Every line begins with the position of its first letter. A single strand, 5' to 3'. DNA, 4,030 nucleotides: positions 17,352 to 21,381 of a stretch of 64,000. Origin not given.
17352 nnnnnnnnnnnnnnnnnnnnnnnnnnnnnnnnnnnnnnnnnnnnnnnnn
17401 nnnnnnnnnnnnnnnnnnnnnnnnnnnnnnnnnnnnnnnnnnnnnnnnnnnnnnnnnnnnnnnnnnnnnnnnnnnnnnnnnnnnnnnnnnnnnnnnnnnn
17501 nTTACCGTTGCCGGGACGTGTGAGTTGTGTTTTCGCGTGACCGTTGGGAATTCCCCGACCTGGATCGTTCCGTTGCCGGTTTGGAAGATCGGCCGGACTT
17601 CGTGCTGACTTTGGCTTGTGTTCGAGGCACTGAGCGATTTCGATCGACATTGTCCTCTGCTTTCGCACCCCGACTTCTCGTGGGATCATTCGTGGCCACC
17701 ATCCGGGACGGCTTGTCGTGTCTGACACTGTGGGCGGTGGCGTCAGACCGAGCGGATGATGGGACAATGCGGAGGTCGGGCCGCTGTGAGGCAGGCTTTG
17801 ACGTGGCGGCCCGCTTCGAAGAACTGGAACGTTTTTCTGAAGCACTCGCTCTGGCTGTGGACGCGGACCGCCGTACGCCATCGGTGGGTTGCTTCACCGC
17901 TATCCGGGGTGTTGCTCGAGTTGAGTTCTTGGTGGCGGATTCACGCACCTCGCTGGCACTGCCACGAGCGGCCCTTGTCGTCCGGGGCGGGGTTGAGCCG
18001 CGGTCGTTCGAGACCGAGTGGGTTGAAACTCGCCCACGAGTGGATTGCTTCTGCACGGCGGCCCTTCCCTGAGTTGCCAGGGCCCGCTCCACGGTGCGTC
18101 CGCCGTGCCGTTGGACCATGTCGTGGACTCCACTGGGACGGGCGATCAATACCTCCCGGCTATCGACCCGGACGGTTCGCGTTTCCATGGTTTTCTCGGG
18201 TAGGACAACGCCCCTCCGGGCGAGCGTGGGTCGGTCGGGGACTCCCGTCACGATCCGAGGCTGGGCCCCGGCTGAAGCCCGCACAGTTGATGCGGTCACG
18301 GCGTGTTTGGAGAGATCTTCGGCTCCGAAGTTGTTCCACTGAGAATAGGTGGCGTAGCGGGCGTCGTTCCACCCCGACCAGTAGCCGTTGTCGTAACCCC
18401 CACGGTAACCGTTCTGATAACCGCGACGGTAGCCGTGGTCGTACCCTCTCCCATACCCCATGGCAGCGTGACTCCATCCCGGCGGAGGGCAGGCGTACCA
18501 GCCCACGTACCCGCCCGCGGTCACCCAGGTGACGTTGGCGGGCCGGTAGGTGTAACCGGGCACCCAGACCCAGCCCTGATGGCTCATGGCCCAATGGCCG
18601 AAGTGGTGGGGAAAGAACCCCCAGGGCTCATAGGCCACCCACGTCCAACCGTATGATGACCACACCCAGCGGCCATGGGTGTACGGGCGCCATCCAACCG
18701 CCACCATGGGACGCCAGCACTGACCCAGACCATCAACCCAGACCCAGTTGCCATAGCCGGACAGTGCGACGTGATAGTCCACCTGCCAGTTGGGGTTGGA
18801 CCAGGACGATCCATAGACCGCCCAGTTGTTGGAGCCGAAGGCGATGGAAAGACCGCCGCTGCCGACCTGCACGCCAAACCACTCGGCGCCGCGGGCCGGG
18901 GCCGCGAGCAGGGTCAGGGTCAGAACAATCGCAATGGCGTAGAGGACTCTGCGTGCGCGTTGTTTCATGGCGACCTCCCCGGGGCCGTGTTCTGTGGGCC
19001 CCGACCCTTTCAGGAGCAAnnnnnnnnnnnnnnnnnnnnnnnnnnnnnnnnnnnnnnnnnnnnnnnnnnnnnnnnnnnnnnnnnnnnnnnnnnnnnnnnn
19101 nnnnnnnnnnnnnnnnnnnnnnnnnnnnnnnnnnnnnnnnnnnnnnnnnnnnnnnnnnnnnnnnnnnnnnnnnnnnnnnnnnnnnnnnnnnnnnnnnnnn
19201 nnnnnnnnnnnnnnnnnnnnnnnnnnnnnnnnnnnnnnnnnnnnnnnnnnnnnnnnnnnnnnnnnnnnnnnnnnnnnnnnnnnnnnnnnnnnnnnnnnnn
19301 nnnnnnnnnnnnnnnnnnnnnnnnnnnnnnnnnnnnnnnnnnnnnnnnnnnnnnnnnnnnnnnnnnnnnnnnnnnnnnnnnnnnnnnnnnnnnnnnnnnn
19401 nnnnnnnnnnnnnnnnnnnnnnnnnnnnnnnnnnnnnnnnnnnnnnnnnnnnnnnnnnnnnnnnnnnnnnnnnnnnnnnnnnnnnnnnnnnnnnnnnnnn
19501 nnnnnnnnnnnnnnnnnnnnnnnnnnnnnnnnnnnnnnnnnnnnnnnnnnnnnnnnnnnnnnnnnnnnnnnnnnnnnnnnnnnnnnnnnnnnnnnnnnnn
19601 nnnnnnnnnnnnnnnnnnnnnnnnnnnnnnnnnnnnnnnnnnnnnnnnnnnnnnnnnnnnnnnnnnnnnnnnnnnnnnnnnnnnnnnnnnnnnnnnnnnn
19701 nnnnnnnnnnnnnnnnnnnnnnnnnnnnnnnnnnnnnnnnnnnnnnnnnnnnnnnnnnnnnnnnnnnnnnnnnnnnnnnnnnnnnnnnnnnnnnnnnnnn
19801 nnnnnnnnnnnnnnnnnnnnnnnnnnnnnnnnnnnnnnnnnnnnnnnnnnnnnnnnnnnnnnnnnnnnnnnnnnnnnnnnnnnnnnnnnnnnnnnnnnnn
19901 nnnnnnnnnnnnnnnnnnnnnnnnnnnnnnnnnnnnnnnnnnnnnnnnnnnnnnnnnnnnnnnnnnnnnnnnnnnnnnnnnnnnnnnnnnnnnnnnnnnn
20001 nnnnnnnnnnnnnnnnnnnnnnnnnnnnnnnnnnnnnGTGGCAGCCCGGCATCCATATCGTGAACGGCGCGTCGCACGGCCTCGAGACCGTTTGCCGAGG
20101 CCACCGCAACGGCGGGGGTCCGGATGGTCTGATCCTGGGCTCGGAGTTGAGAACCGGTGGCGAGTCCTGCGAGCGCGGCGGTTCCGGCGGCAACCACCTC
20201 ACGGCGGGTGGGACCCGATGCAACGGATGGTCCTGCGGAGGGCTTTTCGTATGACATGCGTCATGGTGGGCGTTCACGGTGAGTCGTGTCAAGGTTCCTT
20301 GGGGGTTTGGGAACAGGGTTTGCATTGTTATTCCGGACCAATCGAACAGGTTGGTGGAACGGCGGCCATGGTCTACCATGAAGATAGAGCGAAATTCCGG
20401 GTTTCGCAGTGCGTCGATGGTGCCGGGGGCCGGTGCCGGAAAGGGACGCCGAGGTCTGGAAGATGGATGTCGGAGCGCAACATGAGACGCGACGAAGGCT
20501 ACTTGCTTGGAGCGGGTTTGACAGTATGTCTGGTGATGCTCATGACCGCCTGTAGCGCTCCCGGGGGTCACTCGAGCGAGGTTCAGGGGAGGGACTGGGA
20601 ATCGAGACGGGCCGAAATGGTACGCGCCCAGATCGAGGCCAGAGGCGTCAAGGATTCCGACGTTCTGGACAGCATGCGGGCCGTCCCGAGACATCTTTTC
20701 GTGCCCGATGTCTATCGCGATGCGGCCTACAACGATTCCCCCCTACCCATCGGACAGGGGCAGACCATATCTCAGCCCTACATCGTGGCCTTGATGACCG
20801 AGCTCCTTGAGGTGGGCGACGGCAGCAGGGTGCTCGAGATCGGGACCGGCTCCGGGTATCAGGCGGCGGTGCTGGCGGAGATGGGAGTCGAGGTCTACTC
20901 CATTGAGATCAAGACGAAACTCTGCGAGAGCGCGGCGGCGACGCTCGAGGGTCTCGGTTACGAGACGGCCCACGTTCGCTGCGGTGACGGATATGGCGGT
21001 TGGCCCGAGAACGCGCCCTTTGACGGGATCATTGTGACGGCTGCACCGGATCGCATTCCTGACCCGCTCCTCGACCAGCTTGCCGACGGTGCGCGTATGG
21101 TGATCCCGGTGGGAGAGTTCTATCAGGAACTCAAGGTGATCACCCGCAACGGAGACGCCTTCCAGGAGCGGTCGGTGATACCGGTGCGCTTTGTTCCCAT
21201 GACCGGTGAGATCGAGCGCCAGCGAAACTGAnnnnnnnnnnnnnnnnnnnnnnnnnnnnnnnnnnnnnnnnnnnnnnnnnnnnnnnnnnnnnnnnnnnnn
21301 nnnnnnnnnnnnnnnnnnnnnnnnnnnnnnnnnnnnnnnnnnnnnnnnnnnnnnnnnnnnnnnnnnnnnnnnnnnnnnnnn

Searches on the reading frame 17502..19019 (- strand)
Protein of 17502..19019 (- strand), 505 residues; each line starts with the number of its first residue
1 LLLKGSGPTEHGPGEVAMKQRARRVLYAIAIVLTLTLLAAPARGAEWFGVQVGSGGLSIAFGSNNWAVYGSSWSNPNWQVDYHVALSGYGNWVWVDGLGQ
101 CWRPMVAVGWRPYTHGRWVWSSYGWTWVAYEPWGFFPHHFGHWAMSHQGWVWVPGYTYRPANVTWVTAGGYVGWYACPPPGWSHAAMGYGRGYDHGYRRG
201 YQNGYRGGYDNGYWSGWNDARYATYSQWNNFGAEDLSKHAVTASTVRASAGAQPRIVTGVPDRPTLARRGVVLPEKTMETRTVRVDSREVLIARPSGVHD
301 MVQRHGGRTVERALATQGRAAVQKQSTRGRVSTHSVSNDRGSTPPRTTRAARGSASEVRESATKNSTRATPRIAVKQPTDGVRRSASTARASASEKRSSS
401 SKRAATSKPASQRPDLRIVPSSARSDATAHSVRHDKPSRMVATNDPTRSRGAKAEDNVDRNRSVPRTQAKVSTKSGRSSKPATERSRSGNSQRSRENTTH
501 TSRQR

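Call 78: search_protein_families(library=pfam, proteins=[window:17502-19019:-], max_evalue=0.01)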
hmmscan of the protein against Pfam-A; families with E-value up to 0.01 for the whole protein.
window:17502-19019:- (505 aa): 1 family
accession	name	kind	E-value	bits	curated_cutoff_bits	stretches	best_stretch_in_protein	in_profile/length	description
PF20245.3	DUF6600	-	6.2e-24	84.5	27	1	85-179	3-100/102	Family of unknown function (DUF6600)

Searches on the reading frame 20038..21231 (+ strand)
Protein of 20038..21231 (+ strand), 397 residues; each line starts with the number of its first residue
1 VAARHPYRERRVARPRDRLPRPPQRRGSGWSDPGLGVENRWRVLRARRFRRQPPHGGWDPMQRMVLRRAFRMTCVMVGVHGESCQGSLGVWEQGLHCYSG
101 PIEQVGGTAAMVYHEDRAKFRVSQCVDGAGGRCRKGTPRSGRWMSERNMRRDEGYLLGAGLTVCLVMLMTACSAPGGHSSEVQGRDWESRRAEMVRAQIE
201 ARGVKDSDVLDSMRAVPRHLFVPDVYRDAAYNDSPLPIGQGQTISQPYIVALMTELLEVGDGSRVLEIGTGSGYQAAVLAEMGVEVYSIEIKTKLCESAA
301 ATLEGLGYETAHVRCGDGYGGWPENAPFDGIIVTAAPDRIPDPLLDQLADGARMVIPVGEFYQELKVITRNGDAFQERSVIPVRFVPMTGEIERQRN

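Call 78: search_protein_families(library=pfam, proteins=[window:20038-21231:+], max_evalue=0.01)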
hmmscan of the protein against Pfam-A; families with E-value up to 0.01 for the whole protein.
window:20038-21231:+ (397 aa): 9 families
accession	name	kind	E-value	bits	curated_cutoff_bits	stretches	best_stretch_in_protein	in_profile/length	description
PF01135.25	PCMT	-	5.4e-63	213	20.3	1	191-391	3-208/210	Protein-L-isoaspartate(D-aspartate) O-methyltransferase (PCMT)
PF13649.12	Methyltransf_25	-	1.2e-06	29.5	27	1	265-350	1-87/97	Methyltransferase domain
PF13489.12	Methyltransf_23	-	6.7e-05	23.1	27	1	259-344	20-98/164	Methyltransferase domain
PF13847.12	Methyltransf_31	-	9.2e-05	22.6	27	1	261-343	3-90/145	Methyltransferase domain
PF08241.18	Methyltransf_11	-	0.00021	22.3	21.2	1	266-343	1-76/95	Methyltransferase domain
PF00398.26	RrnaAD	-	0.00028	20.5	24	1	258-307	27-74/263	Ribosomal RNA adenine dimethylase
PF13679.12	Methyltransf_32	-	0.0009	19.7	27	1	251-311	15-81/143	Methyltransferase domain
PF05175.20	MTS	-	0.0017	18.5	23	1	252-332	22-103/170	Methyltransferase small domain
PF02353.26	CMAS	-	0.0064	16.3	27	1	250-313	51-116/273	Mycolic acid cyclopropane synthetase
